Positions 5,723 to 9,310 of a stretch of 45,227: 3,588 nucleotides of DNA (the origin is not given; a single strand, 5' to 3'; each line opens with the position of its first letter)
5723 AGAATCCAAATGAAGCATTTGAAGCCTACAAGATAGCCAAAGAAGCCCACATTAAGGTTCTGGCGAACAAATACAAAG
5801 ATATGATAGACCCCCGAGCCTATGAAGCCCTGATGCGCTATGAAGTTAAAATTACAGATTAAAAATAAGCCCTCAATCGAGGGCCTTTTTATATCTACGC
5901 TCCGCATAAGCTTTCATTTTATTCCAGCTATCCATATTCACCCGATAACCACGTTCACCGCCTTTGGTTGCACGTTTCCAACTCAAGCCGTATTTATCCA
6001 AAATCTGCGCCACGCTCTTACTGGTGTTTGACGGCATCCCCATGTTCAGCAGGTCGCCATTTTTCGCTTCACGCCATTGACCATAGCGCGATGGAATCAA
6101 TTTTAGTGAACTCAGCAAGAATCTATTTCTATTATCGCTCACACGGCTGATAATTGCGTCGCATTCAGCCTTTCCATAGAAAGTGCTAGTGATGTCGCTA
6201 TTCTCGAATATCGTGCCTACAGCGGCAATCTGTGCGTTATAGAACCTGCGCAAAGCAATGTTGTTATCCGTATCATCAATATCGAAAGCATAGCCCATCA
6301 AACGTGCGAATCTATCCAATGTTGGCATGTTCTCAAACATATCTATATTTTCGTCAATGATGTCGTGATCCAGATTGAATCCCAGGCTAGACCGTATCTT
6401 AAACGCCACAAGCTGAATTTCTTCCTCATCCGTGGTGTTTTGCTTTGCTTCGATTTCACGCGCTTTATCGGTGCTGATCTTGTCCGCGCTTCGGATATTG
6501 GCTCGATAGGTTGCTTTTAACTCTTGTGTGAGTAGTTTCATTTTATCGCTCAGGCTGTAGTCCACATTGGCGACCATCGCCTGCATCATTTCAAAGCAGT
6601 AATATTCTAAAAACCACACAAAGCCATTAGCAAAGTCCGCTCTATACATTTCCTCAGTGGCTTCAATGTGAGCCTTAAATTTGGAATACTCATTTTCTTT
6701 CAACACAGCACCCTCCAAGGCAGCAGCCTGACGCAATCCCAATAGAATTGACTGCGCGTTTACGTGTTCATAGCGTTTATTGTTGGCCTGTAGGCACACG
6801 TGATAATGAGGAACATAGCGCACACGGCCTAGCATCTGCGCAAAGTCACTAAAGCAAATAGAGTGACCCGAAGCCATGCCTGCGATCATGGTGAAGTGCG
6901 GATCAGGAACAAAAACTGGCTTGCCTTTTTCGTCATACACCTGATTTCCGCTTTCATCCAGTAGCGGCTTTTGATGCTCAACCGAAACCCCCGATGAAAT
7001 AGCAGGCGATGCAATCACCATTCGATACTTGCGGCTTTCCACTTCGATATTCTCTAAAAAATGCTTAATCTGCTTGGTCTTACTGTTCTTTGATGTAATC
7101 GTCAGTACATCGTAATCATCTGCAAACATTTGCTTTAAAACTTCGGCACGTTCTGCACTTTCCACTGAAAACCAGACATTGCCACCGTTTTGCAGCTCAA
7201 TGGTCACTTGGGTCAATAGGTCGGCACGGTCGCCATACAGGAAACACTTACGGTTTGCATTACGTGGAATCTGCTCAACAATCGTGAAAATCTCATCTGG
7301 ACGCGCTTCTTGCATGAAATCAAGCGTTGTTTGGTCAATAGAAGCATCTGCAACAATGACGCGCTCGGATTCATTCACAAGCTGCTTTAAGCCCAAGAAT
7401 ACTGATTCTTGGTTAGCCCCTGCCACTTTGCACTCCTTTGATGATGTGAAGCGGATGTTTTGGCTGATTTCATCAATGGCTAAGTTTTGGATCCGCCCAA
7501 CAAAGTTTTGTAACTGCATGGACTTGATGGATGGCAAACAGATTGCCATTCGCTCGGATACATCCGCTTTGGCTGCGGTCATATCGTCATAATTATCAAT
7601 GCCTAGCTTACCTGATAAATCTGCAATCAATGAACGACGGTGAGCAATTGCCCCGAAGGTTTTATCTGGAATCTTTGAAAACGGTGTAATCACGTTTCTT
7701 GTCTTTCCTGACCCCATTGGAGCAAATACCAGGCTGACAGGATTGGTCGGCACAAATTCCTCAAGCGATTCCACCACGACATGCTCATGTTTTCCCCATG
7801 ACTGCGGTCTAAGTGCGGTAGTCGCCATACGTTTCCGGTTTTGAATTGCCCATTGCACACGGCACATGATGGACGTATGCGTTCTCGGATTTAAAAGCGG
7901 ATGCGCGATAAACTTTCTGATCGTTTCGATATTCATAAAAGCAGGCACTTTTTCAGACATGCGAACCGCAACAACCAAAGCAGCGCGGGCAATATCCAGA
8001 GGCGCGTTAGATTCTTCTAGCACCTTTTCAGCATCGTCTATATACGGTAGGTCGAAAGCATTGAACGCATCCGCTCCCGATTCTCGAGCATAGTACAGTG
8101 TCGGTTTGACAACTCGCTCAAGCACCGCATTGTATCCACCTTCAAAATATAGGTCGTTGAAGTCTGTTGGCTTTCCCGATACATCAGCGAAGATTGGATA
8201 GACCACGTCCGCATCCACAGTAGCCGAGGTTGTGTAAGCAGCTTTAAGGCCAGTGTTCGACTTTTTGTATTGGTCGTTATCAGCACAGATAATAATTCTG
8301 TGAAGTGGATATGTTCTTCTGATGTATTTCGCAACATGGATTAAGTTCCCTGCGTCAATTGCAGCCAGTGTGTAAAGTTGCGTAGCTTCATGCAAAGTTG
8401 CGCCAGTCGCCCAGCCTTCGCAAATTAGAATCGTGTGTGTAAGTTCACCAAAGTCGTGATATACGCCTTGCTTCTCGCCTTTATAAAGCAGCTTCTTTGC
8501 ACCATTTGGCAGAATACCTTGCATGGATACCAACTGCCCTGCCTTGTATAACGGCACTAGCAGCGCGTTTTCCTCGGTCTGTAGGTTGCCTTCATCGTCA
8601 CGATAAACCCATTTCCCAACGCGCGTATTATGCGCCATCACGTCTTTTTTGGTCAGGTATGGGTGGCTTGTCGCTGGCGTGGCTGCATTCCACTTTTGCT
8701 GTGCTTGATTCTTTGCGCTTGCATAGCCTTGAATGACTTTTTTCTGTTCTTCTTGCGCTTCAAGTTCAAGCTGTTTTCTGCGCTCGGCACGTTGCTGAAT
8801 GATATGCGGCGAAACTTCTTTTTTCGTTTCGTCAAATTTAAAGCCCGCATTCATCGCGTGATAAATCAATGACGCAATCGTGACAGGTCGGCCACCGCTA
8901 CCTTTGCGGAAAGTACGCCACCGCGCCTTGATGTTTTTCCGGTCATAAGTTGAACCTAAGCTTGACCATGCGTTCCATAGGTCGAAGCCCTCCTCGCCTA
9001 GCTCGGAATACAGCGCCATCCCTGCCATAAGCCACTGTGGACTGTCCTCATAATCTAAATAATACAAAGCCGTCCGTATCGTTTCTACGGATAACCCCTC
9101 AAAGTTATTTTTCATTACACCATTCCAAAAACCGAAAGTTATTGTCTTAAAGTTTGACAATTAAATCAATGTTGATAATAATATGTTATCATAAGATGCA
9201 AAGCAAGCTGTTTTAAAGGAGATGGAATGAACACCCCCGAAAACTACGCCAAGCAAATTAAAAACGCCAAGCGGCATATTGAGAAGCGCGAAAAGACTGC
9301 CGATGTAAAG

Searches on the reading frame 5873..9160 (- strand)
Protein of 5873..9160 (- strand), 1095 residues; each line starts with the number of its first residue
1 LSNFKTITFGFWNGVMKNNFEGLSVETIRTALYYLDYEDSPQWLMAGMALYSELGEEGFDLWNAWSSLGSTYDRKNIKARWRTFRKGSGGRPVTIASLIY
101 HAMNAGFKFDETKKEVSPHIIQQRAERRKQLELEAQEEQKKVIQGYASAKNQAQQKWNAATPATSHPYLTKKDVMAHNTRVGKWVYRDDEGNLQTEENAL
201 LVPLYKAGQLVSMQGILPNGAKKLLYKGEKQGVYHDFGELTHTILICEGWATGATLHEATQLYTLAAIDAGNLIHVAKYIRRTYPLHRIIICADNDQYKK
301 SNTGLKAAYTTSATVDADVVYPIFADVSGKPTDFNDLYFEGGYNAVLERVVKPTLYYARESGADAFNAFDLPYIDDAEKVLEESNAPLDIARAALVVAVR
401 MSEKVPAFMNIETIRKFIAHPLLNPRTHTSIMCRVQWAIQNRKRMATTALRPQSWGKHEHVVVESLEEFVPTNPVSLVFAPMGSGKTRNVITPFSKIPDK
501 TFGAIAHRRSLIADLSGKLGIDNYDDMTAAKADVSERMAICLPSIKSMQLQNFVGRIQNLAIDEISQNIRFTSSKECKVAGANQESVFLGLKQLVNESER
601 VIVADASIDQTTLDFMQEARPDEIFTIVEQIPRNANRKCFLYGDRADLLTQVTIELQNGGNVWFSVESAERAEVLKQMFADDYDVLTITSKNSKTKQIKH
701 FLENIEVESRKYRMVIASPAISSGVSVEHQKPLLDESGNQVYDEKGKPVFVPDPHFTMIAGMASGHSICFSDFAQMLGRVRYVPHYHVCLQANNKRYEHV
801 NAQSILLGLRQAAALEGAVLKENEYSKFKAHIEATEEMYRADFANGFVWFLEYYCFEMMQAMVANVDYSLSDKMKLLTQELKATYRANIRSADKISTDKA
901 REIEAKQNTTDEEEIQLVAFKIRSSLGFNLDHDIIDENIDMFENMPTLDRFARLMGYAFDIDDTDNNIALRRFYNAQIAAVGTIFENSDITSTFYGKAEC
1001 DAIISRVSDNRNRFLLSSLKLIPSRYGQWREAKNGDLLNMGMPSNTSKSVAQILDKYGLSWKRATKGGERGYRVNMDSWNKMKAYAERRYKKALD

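Call 3: search_protein_families(library=pfam, proteins=[window:5873-9160:-], max_evalue=10)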
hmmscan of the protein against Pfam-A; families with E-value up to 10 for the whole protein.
window:5873-9160:- (1095 aa): 6 families
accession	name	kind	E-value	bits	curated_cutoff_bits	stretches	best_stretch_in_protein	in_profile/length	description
PF08707.16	PriCT_2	-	1.4e-14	54.7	22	1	30-102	3-77/77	Primase C terminal 2 (PriCT-2)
PF13362.12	Toprim_3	-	1.1e-08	35.8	27.2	1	244-342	2-93/95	Toprim domain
PF02399.21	Herpes_ori_bp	-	4.5e-07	28.8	20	1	470-641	46-226/820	Origin of replication binding protein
PF13662.12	Toprim_4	-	0.017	15.8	25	1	243-313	2-72/85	Toprim domain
PF08770.17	SoxZ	-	0.038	14.1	25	1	89-123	8-43/98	Sulphur oxidation protein SoxZ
PF21132.2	MFD_D3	-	0.082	13.3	21.8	1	659-681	6-28/73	MFD, D3 domain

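Call 4: search_protein_families(library=phrogs, proteins=[window:5873-9160:-], max_evalue=0.1)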
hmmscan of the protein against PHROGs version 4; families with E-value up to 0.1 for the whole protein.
window:5873-9160:- (1095 aa): 9 families
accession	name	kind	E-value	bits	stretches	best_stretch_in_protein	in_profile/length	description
phrog_4913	-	DNA, RNA and nucleotide metabolism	9.8e-97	326.1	1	71-933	95-971/1290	replication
phrog_2249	-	DNA, RNA and nucleotide metabolism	4.6e-70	238.3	1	24-361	20-330/802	DNA primase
phrog_35358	-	DNA, RNA and nucleotide metabolism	6.8e-35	121.3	1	123-350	102-357/968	DNA primase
phrog_25777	-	DNA, RNA and nucleotide metabolism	3.7e-23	82.6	1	147-322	151-326/907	DNA primase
phrog_510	-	DNA, RNA and nucleotide metabolism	1.5e-19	71.2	1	144-349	125-356/667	DNA primase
phrog_38391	-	unknown function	2.2e-18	66.8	1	452-730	196-456/750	-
phrog_29234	-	unknown function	1.3e-13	50.9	1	25-138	240-350/887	-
phrog_15962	-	DNA, RNA and nucleotide metabolism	6.1e-06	25.7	1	34-128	255-359/835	DNA primase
phrog_849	-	DNA, RNA and nucleotide metabolism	0.047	13.6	1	218-364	213-354/435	DNA primase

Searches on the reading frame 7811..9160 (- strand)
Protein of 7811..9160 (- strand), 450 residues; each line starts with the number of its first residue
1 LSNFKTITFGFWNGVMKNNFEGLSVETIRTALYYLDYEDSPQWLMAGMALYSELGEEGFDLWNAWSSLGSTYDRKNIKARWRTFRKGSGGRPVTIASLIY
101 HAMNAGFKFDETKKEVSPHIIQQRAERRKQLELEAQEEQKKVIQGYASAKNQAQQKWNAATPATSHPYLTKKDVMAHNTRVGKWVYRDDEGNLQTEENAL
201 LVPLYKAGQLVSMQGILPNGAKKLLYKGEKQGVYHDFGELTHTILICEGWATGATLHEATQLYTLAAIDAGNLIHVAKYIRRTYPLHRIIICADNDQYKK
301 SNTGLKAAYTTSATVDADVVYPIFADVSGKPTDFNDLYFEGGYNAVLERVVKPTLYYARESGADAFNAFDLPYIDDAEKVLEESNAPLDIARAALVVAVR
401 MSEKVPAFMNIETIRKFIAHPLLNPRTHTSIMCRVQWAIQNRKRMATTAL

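Call 94: find_homologous_proteins(query=window:7811-9160:-, max_evalue=0.00001)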
Query window:7811-9160:- (450 aa): 515 proteins with E <= 0.00001 among 8000 candidates; the best 120 are listed.
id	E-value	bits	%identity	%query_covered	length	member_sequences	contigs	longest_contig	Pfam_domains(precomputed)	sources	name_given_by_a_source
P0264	1.3e-124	435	49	96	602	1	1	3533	PF08707.17,PF13362.13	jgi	-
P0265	4.8e-77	278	53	65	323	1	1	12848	PF08707.17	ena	-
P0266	3.7e-63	232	38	80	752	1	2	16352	PF13662.13,PF05272.18,PF08707.17,PF13362.13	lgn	-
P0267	1.3e-58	217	36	83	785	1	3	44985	PF05272.18,PF08707.17,PF13362.13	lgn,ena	-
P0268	1.5e-53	200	38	76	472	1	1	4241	PF08278.17,PF13662.13,PF08707.17,PF13362.13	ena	-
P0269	4.7e-53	199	38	73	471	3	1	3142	PF08278.17,PF13662.13,PF08707.17,PF13362.13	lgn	-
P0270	2.9e-52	196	36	80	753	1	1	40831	PF13662.13,PF05272.18,PF08707.17,PF13362.13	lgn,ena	-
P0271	3.3e-52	196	37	71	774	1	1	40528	PF05272.18,PF08707.17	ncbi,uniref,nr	ncbi:VapE domain-containing protein [Microvirga alba]|uniref:PriCT-2 domain-containing protein n=1 T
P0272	1.0e-51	194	37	76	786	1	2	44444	PF05272.18,PF08707.17,PF13362.13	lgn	-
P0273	5.3e-51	192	37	70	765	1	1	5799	PF05272.18,PF08707.17,PF13362.13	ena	-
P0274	1.6e-50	191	38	70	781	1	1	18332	PF05272.18,PF08707.17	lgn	-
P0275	2.4e-50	190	36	81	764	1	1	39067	PF13662.13,PF05272.18,PF08707.17,PF13362.13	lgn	-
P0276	5.4e-50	189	38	70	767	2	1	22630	PF05272.18,PF08707.17,PF13362.13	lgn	-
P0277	2.2e-48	183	35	74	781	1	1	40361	PF05272.18,PF08707.17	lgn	-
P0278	2.2e-46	177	37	70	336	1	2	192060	PF13662.13,PF08707.17,PF13362.13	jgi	jgi:putative DNA primase/helicase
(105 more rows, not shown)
